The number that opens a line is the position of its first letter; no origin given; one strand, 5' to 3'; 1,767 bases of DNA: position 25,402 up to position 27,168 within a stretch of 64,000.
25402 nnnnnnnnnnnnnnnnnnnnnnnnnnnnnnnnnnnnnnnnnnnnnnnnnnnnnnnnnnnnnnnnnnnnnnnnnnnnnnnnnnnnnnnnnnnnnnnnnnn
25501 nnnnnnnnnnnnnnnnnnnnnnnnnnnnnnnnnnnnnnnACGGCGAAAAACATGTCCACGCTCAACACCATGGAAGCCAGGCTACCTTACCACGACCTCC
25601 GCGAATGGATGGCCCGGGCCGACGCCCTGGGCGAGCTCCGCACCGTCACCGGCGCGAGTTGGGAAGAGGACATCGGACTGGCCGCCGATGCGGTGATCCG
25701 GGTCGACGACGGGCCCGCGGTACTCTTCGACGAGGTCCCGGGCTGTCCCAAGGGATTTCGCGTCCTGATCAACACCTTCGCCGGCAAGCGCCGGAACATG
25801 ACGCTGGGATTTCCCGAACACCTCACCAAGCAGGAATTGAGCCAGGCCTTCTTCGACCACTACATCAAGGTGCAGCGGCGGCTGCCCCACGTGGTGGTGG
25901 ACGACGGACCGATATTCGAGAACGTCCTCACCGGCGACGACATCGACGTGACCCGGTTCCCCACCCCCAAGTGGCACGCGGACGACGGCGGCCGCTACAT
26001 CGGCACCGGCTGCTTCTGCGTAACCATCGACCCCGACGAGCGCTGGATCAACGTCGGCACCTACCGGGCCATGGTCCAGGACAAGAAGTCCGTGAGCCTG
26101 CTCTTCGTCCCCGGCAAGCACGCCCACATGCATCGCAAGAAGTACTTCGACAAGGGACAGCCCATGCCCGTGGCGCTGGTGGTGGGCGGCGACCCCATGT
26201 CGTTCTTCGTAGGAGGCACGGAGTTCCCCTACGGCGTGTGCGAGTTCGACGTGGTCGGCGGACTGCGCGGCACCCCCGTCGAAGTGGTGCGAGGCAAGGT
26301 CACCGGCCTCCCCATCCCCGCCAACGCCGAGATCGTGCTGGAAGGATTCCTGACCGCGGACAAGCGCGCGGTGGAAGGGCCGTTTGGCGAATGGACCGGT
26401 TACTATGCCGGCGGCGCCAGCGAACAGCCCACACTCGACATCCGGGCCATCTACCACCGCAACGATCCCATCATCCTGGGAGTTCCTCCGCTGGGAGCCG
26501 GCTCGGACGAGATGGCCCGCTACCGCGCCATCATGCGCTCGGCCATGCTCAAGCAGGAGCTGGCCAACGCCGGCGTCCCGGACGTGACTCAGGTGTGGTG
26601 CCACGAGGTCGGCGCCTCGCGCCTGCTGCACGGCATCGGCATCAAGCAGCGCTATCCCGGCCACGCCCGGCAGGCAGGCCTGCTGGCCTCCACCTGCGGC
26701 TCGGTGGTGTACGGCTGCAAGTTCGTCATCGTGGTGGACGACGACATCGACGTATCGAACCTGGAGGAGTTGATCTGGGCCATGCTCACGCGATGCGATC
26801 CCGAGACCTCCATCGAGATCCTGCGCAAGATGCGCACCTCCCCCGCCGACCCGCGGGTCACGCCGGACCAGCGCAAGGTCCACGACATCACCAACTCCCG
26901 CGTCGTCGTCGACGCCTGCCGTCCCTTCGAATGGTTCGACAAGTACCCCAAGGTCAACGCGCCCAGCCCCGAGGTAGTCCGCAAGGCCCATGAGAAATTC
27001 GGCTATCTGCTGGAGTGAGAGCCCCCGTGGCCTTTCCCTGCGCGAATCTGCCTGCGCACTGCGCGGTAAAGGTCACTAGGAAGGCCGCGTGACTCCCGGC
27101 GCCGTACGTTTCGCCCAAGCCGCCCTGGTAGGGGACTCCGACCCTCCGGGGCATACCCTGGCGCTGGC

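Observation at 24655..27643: Divergent IspH-like Fe-S protein, UbiD-family (de)carboxylase and TIGR00725/LOG-like protein in one tight cluster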

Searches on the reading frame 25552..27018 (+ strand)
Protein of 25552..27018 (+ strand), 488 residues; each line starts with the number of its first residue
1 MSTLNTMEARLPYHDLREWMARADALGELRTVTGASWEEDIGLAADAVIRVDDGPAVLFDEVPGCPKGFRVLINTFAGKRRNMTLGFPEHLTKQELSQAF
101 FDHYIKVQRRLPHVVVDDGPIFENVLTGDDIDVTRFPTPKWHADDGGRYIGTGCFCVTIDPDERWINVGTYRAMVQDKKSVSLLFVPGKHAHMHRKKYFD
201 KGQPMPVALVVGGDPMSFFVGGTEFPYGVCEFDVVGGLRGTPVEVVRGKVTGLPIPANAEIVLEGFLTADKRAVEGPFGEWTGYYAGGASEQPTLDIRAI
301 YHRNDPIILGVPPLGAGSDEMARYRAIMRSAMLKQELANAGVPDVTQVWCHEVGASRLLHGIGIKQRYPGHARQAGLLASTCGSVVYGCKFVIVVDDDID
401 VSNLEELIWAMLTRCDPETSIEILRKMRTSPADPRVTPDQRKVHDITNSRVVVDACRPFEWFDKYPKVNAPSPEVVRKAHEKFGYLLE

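Call 3: search_protein_families(library=pfam, proteins=[window:25552-27018:+], max_evalue=0.01)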
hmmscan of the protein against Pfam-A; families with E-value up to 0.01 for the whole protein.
window:25552-27018:+ (488 aa): 3 families
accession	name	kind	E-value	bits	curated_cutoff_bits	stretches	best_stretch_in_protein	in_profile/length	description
PF01977.22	UbiD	-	1e-64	218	23.3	1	117-311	6-201/206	3-octaprenyl-4-hydroxybenzoate carboxy-lyase Rift-related domain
PF20696.2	UbiD_C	-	6.1e-29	101.1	24.2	1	327-455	6-127/127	3-octaprenyl-4-hydroxybenzoate carboxy-lyase C-terminal domain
PF20695.2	UbiD_N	-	8.7e-08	32.6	24.3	1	24-87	5-63/78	3-octaprenyl-4-hydroxybenzoate carboxy-lyase N-terminal domain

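Call 4: search_protein_families(library=ncbifam, proteins=[window:25552-27018:+], max_evalue=0.01)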
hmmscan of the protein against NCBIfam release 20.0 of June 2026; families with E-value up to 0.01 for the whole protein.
window:25552-27018:+ (488 aa): 7 families
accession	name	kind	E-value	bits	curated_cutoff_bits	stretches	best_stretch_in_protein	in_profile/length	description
TIGR02724.1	phenyl_P_beta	equivalog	8.5e-86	288.2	468.95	1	15-465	2-449/472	phenylphosphate carboxylase subunit beta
NF041204.1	VdcC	exception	4e-82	276.1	650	1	13-460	1-440/467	non-oxidative hydroxyarylic acid decarboxylases subunit C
TIGR00148.1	TIGR00148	subfamily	1.4e-81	274.4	244.85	1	17-440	2-426/438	UbiD family decarboxylase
NF041219.1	BagN_FevL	exception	1.1e-65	222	1000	1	7-419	11-436/502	bagremycin/ferroverdin biosynthesis UbiD family decarboxylase BagN/FevL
TIGR03701.1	mena_SCO4490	equivalog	1.1e-58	199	495.9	1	40-424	24-414/433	menaquinone biosynthesis decarboxylase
TIGR02723.1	phenyl_P_alpha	equivalog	9.7e-52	176.2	564.6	1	111-465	103-451/485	phenylphosphate carboxylase subunit alpha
NF008175.0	PRK10922.1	equivalog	4.3e-45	154.2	788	1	11-420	4-426/497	4-hydroxy-3-polyprenylbenzoate decarboxylase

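Call 23: search_solved_structures(query=window:25552-27018:+, max_evalue=1e-10, show_alignments=1)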
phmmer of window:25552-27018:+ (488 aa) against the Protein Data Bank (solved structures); distinct sequences matched with E-value up to 1e-10: 40.
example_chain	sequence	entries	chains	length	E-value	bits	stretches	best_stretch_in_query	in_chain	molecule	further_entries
7pda_A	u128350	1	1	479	2.8e-110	372.6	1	14-470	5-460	UbiD family decarboxylase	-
7abn_D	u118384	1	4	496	3.9e-55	190.7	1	61-458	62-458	UbiD-like decarboxylase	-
7abo_C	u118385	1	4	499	4.4e-55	190.5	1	61-458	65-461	UbiD-like decarboxylase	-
4ip2_A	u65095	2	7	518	4.7e-55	190.4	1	61-458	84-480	Aromatic Acid Decarboxylase | PA0254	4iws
6da6_A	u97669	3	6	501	9.1e-50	173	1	14-420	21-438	UbiD-like decarboxylase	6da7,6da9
7ae4_A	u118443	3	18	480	1e-45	159.6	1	13-453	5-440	Phenolic acid decarboxylase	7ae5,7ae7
7nf0_A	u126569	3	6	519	5.4e-44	153.9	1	50-420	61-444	Ferulic acid decarboxylase 1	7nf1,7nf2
7ney_A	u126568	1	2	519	6.9e-44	153.6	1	51-420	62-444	Ferulic acid decarboxylase 1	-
6h6x_B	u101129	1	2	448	2.5e-43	151.7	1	14-436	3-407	3-polyprenyl-4-hydroxybenzoate decarboxylase and related decarboxylases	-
6h6v_A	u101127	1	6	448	1.4e-42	149.3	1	14-435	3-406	3-polyprenyl-4-hydroxybenzoate decarboxylase and related decarboxylases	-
9gqr_A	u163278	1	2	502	7.5e-41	143.6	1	54-419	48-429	decarboxylase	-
5m1c_A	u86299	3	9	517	1e-39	139.9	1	11-421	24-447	3-octaprenyl-4-hydroxybenzoate carboxy-lyase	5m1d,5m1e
2idb_A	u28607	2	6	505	1.3e-39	139.5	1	11-421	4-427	3-octaprenyl-4-hydroxybenzoate carboxy-lyase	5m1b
6tie_AAA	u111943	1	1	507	1.6e-37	132.6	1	110-461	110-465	Ferulic acid decarboxylase 1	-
6tib_AAA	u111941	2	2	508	1.6e-37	132.6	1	110-461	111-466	Ferulic acid decarboxylase 1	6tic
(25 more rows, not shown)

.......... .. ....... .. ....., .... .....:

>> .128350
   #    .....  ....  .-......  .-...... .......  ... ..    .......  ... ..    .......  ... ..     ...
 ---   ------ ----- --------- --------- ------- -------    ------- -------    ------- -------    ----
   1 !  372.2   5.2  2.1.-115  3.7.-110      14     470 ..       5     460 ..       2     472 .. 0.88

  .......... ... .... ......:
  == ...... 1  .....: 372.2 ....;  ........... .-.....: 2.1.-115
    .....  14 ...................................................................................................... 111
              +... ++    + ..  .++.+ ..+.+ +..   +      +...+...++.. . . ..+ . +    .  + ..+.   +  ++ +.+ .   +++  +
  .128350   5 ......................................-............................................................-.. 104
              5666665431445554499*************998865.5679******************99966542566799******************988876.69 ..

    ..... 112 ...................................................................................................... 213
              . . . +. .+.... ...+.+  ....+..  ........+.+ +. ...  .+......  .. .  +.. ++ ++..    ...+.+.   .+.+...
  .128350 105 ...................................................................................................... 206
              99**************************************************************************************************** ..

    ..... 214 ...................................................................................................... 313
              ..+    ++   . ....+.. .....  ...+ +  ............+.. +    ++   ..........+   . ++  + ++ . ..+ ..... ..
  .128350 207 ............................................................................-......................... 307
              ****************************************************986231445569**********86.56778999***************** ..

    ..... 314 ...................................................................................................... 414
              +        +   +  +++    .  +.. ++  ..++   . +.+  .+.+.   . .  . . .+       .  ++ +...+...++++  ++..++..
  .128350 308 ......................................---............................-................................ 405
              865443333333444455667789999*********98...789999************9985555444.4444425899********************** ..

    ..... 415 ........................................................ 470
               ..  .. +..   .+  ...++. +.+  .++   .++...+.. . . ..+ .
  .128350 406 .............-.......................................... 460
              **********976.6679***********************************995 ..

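Call 46: find_homologous_proteins(query=window:25552-27018:+, max_evalue=1e-30)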
Query window:25552-27018:+ (488 aa): 7991 proteins with E <= 1e-30 among 8000 candidates; the best 120 are listed.
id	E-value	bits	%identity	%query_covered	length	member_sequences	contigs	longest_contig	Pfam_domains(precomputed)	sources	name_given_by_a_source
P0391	0.0e+0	1096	94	100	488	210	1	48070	PF20696.3,PF01977.23,PF20695.3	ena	-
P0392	0.0e+0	1060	91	100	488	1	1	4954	PF20696.3,PF01977.23,PF20695.3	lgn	-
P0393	0.0e+0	1016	87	100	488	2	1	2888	PF20696.3,PF01977.23,PF20695.3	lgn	-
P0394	4.6e-280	948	81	98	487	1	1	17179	PF20696.3,PF01977.23,PF20695.3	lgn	-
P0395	3.7e-273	925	77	99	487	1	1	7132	PF20696.3,PF01977.23,PF20695.3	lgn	-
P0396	4.4e-273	925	79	99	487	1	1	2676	PF20696.3,PF01977.23,PF20695.3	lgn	-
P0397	1.2e-272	923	78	99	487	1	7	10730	PF20696.3,PF01977.23,PF20695.3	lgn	-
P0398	5.7e-272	921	77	99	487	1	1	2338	PF20696.3,PF01977.23,PF20695.3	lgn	-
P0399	2.1e-271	919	77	99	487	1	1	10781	PF20696.3,PF01977.23,PF20695.3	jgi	-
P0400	1.1e-270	917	77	99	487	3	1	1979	PF20696.3,PF01977.23,PF20695.3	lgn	-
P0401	1.1e-269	913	78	99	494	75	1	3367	PF20696.3,PF01977.23,PF20695.3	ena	-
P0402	1.6e-269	913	77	99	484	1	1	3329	PF20696.3,PF01977.23,PF20695.3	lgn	-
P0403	2.3e-269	912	77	99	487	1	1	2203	PF20696.3,PF01977.23,PF20695.3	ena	-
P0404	4.0e-269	912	77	99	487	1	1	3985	PF20696.3,PF01977.23,PF20695.3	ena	-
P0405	4.5e-269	911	78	99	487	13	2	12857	PF20696.3,PF01977.23,PF20695.3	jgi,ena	-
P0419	8.6e-266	901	76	99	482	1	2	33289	PF20696.3,PF01977.23,PF20695.3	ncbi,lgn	ncbi:MAG: UbiD family decarboxylase [Candidatus Binatia bacterium]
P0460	2.8e-257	872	74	99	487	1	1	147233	PF20696.3,PF01977.23,PF20695.3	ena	-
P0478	2.9e-252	856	73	98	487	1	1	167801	PF20696.3,PF01977.23,PF20695.3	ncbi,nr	ncbi:MAG TPA: UbiD family decarboxylase [candidate division Zixibacteria bacterium]|nr:UbiD family d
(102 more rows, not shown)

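Call 47: find_encoding_contigs(protein=P0394, flank=9000, max_places=1)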
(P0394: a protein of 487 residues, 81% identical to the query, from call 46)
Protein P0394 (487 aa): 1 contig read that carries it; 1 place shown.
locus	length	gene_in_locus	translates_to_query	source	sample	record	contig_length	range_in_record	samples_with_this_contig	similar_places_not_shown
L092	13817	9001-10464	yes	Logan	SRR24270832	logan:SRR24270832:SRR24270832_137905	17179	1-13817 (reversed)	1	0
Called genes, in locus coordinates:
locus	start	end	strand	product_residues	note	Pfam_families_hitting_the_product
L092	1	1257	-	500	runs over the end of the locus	PF00350:Dynamin_N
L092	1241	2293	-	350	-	PF00941:FAD_binding_5, PF03450:CO_deh_flav_C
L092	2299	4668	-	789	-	PF01315:Ald_Xan_dh_C, PF02738:MoCoBD_1, PF20256:MoCoBD_2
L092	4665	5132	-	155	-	PF00111:Fer2, PF01799:Fer2_2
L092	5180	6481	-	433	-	PF00501:AMP-binding, PF14535:AMP-binding_C_2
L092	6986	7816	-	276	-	PF02826:2-Hacid_dh_C (weak), PF03446:NAD_binding_2, PF14833:NAD_binding_11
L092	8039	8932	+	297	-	PF02401:LYTB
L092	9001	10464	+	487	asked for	PF20695:UbiD_N (weak), PF01977:UbiD, PF20696:UbiD_C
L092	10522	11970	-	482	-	PF00860:Xan_ur_permease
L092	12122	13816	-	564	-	?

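Call 48: find_encoding_contigs(protein=P0460, flank=7000, max_places=1)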
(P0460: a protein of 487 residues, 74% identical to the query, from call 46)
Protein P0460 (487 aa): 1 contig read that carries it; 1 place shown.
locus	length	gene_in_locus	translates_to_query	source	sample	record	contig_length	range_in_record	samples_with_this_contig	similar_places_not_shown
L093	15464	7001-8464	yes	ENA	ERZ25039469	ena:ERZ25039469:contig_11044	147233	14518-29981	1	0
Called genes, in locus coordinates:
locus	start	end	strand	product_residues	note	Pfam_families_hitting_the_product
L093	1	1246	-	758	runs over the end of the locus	PF01315:Ald_Xan_dh_C, PF02738:MoCoBD_1, PF20256:MoCoBD_2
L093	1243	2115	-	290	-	PF00941:FAD_binding_5, PF03450:CO_deh_flav_C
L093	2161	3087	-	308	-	PF13379:NMT1_2, PF09084:NMT1, PF12974:Phosphonate-bd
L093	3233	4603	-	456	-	PF20695:UbiD_N, PF01977:UbiD, PF20696:UbiD_C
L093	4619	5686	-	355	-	PF04909:Amidohydro_2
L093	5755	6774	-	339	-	PF03401:TctC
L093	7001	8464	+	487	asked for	PF20695:UbiD_N (faint), PF01977:UbiD, PF20696:UbiD_C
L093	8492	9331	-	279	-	PF13030:DUF3891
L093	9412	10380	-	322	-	PF04909:Amidohydro_2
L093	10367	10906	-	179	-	PF20256:MoCoBD_2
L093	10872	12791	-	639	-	PF01315:Ald_Xan_dh_C, PF02738:MoCoBD_1, PF20256:MoCoBD_2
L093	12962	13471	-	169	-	PF00111:Fer2, PF01799:Fer2_2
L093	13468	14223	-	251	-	PF00941:FAD_binding_5, PF03450:CO_deh_flav_C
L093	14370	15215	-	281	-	PF13030:DUF3891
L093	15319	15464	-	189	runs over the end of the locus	PF00378:ECH_1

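Call 49: find_encoding_contigs(protein=P0478, flank=7000, max_places=1)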
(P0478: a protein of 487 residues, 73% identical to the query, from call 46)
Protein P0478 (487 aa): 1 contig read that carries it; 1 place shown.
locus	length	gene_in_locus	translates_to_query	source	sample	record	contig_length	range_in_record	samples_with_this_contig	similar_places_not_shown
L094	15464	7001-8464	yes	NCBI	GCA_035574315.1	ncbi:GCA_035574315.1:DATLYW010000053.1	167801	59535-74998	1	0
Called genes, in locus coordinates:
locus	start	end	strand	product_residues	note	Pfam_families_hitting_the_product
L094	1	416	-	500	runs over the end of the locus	PF00324:AA_permease, PF13520:AA_permease_2, PF13906:AA_permease_C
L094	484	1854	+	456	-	PF05977:MFS_3, PF07690:MFS_1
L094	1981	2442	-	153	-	-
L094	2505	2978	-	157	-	PF00903:Glyoxalase, PF13669:Glyoxalase_4 (weak), PF18029:Glyoxalase_6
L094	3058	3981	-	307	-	PF13379:NMT1_2, PF09084:NMT1, PF12974:Phosphonate-bd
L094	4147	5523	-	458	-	PF20695:UbiD_N, PF01977:UbiD, PF20696:UbiD_C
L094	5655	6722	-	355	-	PF04909:Amidohydro_2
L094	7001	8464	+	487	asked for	PF20695:UbiD_N (weak), PF01977:UbiD, PF20696:UbiD_C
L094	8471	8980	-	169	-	PF06052:3-HAO, PF07883:Cupin_2 (weak)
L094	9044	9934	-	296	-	PF04909:Amidohydro_2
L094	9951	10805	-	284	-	PF20434:BD-FAE, PF07859:Abhydrolase_3, PF00135:COesterase (weak)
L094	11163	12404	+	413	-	PF07044:DUF1329, PF17131:TP_0789-like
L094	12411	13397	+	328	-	PF04392:ABC_sub_bind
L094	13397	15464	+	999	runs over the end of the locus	PF02743:dCache_1, PF17201:Cache_3-Cache_2, PF00672:HAMP, PF01590:GAF, PF13185:GAF_2, PF13492:GAF_3, PF01590:GAF, PF13185:GAF_2, +3 more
